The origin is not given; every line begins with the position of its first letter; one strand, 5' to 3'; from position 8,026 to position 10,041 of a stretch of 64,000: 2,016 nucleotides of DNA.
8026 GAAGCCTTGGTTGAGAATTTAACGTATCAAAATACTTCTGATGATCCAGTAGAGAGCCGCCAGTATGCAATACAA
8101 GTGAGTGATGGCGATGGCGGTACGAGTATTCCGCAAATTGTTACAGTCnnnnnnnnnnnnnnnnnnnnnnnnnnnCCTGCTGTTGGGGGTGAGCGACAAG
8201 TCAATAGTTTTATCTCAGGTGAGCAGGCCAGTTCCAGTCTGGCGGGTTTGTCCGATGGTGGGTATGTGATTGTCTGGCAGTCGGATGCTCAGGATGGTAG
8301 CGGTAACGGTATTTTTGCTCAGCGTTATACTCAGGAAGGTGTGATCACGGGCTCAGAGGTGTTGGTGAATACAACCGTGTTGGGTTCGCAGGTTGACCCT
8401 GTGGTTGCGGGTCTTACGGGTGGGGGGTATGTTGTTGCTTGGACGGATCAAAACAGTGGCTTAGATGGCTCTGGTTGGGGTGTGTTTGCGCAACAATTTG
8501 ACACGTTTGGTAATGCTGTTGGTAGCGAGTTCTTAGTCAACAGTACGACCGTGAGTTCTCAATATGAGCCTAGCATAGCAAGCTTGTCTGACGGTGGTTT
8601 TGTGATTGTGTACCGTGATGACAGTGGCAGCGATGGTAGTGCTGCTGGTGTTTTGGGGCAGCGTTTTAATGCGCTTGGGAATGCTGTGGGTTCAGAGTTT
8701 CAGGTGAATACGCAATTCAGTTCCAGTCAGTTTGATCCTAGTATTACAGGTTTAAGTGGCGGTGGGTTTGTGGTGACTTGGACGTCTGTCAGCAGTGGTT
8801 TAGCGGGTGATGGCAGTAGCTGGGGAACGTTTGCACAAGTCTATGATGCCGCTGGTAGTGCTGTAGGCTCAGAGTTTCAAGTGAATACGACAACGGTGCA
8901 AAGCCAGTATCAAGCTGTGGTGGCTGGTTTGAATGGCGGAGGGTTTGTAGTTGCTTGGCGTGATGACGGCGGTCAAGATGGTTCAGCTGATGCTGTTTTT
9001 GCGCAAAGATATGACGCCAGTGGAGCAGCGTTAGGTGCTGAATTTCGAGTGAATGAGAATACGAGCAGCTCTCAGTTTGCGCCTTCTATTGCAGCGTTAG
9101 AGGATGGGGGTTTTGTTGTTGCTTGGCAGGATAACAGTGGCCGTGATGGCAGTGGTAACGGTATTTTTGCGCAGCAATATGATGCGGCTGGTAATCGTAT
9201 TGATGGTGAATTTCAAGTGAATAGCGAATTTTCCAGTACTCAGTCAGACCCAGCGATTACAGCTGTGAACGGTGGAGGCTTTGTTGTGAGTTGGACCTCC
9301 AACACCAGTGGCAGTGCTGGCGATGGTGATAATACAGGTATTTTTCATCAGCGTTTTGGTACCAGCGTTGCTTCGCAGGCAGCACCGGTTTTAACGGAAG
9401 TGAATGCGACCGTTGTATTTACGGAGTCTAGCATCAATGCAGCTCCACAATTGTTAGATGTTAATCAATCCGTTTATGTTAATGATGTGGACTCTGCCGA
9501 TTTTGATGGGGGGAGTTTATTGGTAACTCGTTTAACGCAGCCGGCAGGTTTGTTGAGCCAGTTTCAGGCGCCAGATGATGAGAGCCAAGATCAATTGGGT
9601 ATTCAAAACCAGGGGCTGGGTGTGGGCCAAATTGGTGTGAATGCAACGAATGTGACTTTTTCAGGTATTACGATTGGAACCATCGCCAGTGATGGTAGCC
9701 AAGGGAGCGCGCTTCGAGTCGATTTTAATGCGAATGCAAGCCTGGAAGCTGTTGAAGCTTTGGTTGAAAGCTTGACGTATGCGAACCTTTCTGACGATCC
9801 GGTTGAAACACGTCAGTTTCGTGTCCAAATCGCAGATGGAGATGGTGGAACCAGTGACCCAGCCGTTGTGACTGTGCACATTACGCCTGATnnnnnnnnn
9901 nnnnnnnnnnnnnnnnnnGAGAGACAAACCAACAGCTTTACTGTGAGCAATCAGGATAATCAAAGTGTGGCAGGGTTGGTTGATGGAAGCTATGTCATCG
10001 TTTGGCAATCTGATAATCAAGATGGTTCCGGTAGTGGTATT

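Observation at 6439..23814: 5,791-aa modular giant protein: about eight propeller-like modules, cadherin-like domains, a PKD-like segment and nine tandem repeats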

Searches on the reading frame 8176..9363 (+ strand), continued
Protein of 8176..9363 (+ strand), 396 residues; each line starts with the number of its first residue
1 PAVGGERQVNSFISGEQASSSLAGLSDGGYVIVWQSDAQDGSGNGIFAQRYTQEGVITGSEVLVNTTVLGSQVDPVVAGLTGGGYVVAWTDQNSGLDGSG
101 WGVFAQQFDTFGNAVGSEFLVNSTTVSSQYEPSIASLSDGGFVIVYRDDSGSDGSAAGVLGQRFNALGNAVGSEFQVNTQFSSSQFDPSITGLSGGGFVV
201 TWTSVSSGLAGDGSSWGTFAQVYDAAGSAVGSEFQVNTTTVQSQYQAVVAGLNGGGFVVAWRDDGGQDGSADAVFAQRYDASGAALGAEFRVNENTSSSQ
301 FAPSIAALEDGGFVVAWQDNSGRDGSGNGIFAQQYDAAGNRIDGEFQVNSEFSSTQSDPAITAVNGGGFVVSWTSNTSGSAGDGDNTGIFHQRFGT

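Call 89: find_encoding_contigs(protein=P0138, flank=6000, max_places=2)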
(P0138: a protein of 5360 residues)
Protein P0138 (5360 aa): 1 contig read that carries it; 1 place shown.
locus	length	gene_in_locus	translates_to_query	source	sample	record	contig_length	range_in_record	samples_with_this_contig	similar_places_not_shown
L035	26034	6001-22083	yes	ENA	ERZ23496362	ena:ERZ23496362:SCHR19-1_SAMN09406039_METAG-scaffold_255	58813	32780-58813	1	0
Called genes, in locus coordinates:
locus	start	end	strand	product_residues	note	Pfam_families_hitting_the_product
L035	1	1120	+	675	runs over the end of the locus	PF20091:Abhydrolase_10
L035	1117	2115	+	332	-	PF00296:Bac_luciferase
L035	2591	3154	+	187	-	-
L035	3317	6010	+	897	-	PF04234:CopC (faint)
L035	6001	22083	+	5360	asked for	PF18911:PKD_4, PF17803:Cadherin_4, PF17963:Big_9, PF17803:Cadherin_4, PF17963:Big_9, PF17803:Cadherin_4, PF17963:Big_9, PF17803:Cadherin_4, +4 more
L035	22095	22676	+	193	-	-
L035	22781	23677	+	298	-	PF00494:SQS_PSY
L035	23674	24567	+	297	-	PF00494:SQS_PSY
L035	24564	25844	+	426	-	PF01266:DAO (faint), PF07992:Pyr_redox_2 (faint), PF13450:NAD_binding_8, PF01593:Amino_oxidase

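Call 93: search_solved_structures(query=A2, max_evalue=1)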
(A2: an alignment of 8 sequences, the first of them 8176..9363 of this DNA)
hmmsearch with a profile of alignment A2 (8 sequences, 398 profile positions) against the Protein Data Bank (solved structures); distinct sequences matched with E-value up to 1: 2.
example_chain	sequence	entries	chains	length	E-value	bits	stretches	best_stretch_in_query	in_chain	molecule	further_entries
2a2g_A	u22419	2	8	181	0.43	12.7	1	182-241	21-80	PROTEIN (ALPHA-2U-GLOBULIN)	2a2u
7ji1_A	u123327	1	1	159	0.81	11.8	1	120-188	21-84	ADP-ribosyl cyclase / cyclic ADP-ribose hydrolase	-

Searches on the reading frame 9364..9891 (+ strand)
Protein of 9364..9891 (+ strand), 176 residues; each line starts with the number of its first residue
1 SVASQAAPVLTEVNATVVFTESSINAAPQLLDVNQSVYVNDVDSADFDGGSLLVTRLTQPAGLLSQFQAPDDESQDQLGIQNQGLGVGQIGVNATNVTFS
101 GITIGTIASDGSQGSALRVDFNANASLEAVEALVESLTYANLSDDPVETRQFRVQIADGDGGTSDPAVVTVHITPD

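Call 34: search_protein_families(library=pfam, alignment_id=A3, max_evalue=10)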
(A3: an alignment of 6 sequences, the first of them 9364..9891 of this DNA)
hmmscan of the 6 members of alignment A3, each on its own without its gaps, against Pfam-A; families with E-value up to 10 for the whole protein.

A. member 1, window:9364-9891:+ (176 aa): 2 families
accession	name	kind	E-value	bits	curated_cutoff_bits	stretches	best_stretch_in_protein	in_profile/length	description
PF05387.16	Chorion_3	-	0.019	14.8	22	1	5-42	177-213/277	Chorion family 3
PF17963.7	Big_9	-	0.045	15.1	23.6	1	100-171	17-88/89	Bacterial Ig domain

B. families by the number of members that match (of 6 scanned): 6 families
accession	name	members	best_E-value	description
PF17963.7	Big_9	4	0.011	Bacterial Ig domain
PF05387.16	Chorion_3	1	0.019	Chorion family 3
PF00789.26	UBX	1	0.032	UBX domain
PF23585.1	DUF7137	1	0.046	Domain of unknown function (DUF7137)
PF12692.13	Methyltransf_17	1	0.12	S-adenosyl-L-methionine methyltransferase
PF01634.23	HisG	1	0.13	ATP phosphoribosyltransferase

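Call 41: predict_structure(alignment_id=A5)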
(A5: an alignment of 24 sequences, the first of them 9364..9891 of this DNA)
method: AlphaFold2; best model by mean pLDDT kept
length: 176 residues; sequences in the alignment: 24
mean_pLDDT: 90.9   pTM: 0.87
mean pLDDT of the five models: 90.9, 90.8, 90.6, 90.2, 89.7
residues with pLDDT >= 90: 138; 70-90: 21; 50-70: 14; < 50: 3
segments of 3 or more residues with pLDDT < 50: none
pLDDT, mean of each block of 10 residues (from residue 1): 79 94 96 93 94 85 53 86 97 98 98 96 98 98 90 95 95 92
secondary structure, 60 per line:
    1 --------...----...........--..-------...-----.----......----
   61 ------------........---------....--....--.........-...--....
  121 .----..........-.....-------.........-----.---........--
elements in order: E9-11 E16-20 H21-26 E38-40 E51-56 E76-80 E90-93 E96-99 E102-110 E117-121 H127-135 E137-141 E149-157 E167-174

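Call 44: fold_search(model_id=the predicted structure, library=pdb)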
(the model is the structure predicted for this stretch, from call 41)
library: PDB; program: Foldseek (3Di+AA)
matches with E <= 10: 1671; with E <= 0.001: 1
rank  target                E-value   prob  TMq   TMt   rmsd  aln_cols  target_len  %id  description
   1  6ztr_J                6.0e-04  1.00  0.35  0.30  10.3       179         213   12  Crystal Structure of the anti-human P-Cadherin Fab CQY684 in complex with human P-Cadherin(108-324) (released 2021-05-05)
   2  3qrb_A                1.4e-03  0.98  0.30  0.26   9.2       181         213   12  crystal structure of E-cadherin EC1-2 P5A P6A (released 2011-05-18)
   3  9h6k_A                2.8e-03  1.00  0.45  0.20   4.7       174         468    9  Human B4GALNT1 in Complex with UDP-GalNac (released 2025-07-16)
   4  3ubg_A                2.9e-03  0.99  0.32  0.20  14.1       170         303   11  Crystal structure of Drosophila N-cadherin EC1-3, II (released 2011-12-21)
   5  8jl8                  2.9e-03  0.69  0.25  0.17   9.3       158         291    9  Crystal structure of the collagen binding domain of Cnm from Streptococcus mutans (released 2024-04-10)
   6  5eq4_B                3.3e-03  1.00  0.43  0.39   8.6       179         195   11  Crystal structure of the SrpA adhesin R347E mutant from Streptococcus sanguinis (released 2016-01-27)
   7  1ff5_A                3.5e-03  0.99  0.35  0.29   8.8       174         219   10  STRUCTURE OF E-CADHERIN DOUBLE DOMAIN (released 2000-08-23)
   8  7lgr                  4.6e-03  0.69  0.25  0.28   9.1       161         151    8  Streptococcus mutans Collagen binding Protein CNM - N2 Domain (released 2022-01-26)
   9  3ubg_B                4.9e-03  0.98  0.32  0.19  13.8       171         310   10  Crystal structure of Drosophila N-cadherin EC1-3, II (released 2011-12-21)
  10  7wwn                  5.5e-03  0.99  0.38  0.41   9.8       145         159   12  Structure of hypothetical protein TTHA1873 from Thermus thermophilus with Potassium mercuric iodide (released 2022-04-06)
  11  3ubf                  5.8e-03  0.96  0.31  0.20  13.5       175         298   11  Crystal structure of Drosophila N-cadherin EC1-3, I (released 2011-12-21)
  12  9h6j_A                6.9e-03  0.99  0.35  0.16   4.4       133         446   10  Human B4GALNT1 Apo Structure (released 2025-07-16)
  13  1amx                  6.9e-03  0.54  0.25  0.28   9.9       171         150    8  COLLAGEN-BINDING DOMAIN FROM A STAPHYLOCOCCUS AUREUS ADHESIN (released 1998-06-24)
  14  6v0y_D                7.3e-03  0.96  0.33  0.29   9.0       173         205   10  immune receptor complex (released 2020-11-25)
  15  6vs7_A                7.7e-03  0.99  0.38  0.18   8.5       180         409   12  Sialic acid binding region of Streptococcus Sanguinis SK1 adhesin (released 2020-08-26)
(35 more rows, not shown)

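Call 94: search_solved_structures(query=A5, max_evalue=1)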
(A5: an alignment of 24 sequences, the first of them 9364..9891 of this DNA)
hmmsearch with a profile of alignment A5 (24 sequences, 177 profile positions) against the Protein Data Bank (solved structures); distinct sequences matched with E-value up to 1: 0.
